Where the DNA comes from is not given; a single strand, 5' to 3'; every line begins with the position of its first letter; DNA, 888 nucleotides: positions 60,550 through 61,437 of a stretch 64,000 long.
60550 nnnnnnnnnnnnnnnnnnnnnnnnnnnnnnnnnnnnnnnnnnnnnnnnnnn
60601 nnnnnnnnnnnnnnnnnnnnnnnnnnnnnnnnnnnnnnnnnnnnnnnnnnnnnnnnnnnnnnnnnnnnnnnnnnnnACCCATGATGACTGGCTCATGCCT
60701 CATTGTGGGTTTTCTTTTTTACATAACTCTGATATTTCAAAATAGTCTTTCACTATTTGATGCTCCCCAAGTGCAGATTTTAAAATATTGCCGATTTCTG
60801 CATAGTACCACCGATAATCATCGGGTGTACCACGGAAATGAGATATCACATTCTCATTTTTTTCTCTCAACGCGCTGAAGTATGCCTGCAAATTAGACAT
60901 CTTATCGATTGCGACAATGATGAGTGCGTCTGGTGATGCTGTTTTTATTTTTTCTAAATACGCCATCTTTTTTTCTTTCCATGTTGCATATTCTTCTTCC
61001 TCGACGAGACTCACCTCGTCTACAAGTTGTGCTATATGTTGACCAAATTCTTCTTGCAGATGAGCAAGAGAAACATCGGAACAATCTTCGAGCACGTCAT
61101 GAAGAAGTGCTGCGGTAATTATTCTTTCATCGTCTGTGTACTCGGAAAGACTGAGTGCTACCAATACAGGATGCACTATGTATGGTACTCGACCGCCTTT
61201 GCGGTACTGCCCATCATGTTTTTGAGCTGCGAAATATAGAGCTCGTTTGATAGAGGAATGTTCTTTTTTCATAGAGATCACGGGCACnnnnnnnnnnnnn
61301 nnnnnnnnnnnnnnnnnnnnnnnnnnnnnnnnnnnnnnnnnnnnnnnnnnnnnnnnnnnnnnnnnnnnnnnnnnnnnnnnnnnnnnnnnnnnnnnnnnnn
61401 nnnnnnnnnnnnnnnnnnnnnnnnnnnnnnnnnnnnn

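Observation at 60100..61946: RelA/SpoT-type small alarmone synthetase convergent with an operon of QueC-like PP-loop ATPase + small alarmone hydrolase: candidate toxSAS-type toxin/antitoxin or nucleotide-signalling module next to argS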

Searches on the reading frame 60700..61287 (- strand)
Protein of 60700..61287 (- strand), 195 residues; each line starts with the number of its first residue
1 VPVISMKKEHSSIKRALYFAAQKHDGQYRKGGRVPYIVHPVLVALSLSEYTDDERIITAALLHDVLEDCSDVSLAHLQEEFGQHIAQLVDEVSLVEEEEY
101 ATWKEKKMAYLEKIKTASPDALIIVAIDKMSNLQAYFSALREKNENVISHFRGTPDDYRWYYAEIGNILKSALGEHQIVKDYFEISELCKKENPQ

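Call 3: search_protein_families(library=pfam, proteins=[window:60700-61287:-], max_evalue=1)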
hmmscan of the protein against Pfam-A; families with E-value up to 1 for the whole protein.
window:60700-61287:- (195 aa): 4 families
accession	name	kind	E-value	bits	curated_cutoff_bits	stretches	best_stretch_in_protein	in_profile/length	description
PF13328.12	HD_4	-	2.4e-18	66.8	27.2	1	16-145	1-136/156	HD domain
PF01966.28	HD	-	2.8e-05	24.8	22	1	37-132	2-115/116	HD domain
PF04669.19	PBDC1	-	0.11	12.9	28.5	1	68-116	32-80/126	PBDC1 protein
PF13407.12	Peripla_BP_4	-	0.19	11.7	35.1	1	105-167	42-103/258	Periplasmic binding protein domain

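Call 4: search_protein_families(library=ncbifam, proteins=[window:60700-61287:-], max_evalue=1)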
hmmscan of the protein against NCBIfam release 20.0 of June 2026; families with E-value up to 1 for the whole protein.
window:60700-61287:- (195 aa): 2 families
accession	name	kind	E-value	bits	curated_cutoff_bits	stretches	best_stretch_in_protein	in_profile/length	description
TIGR00691.1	spoT_relA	subfamily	6e-29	100.9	499.2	1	16-148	1-133/687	RelA/SpoT family protein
NF008303.0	PRK11092.1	equivalog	8.4e-19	67.2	947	1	11-134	21-145/702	bifunctional GTP diphosphokinase/guanosine-3',5'-bis pyrophosphate 3'-pyrophosphohydrolase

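Call 5: search_protein_families(library=padloc, proteins=[window:60700-61287:-], max_evalue=1)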
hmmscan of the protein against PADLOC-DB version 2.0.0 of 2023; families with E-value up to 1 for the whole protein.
window:60700-61287:- (195 aa): 0 families

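Call 38: search_solved_structures(query=window:60700-61284:-, max_evalue=0.01, show_alignments=2)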
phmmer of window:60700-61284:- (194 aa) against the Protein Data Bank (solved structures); distinct sequences matched with E-value up to 0.01: 22.
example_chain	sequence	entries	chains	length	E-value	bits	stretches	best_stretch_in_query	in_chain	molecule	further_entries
7qoe_A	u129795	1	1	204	2.4e-23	86.4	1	12-171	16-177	HDc domain-containing protein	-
7qoc_A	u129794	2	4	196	1.6e-22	83.8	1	12-180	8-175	Guanosine polyphosphate pyrophosphohydrolases/synthetases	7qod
4yf1_A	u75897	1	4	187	1.4e-19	74.2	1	9-188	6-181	Lmo0812 protein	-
8acu_A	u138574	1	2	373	6.8e-15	58.9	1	8-146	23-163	GTP pyrophosphokinase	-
6yxa_A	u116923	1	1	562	1.4e-14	57.9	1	8-146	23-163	GTP pyrophosphokinase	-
7oiw_A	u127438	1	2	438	3.3e-14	56.7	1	8-145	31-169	GTP pyrophosphokinase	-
1vj7_A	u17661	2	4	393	7.5e-14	55.5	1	10-146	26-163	Bifunctional RELA/SPOT | Bifunctional (p)ppGpp synthase/hydrolase RelA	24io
5xnx_A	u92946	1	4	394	1.4e-13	54.7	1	6-134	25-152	Bifunctional (p)ppGpp synthase/hydrolase RelA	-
3nr1_A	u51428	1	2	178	1.4e-12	51.4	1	11-134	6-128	HD domain-containing protein 3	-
7ohg_A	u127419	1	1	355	4.3e-12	49.8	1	7-138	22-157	Guanosine-3',5'-bis(Diphosphate) 3'-pyrophosphohydrolase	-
6s2t_A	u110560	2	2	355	4.3e-12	49.8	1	7-138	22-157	(P)ppGpp synthetase I, SpoT/RelA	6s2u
6s2v_A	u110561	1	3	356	4.3e-12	49.8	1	7-138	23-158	(P)ppGpp synthetase I, SpoT/RelA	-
7qps_A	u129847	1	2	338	4.8e-12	49.6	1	10-140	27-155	ACT domain protein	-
5vxa_A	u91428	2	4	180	5.5e-12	49.4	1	7-134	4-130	Guanosine-3',5'-bis(diphosphate) 3'-pyrophosphohydrolase MESH1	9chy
8fr8_I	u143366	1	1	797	1.8e-11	47.8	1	10-134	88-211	GTP pyrophosphokinase RelA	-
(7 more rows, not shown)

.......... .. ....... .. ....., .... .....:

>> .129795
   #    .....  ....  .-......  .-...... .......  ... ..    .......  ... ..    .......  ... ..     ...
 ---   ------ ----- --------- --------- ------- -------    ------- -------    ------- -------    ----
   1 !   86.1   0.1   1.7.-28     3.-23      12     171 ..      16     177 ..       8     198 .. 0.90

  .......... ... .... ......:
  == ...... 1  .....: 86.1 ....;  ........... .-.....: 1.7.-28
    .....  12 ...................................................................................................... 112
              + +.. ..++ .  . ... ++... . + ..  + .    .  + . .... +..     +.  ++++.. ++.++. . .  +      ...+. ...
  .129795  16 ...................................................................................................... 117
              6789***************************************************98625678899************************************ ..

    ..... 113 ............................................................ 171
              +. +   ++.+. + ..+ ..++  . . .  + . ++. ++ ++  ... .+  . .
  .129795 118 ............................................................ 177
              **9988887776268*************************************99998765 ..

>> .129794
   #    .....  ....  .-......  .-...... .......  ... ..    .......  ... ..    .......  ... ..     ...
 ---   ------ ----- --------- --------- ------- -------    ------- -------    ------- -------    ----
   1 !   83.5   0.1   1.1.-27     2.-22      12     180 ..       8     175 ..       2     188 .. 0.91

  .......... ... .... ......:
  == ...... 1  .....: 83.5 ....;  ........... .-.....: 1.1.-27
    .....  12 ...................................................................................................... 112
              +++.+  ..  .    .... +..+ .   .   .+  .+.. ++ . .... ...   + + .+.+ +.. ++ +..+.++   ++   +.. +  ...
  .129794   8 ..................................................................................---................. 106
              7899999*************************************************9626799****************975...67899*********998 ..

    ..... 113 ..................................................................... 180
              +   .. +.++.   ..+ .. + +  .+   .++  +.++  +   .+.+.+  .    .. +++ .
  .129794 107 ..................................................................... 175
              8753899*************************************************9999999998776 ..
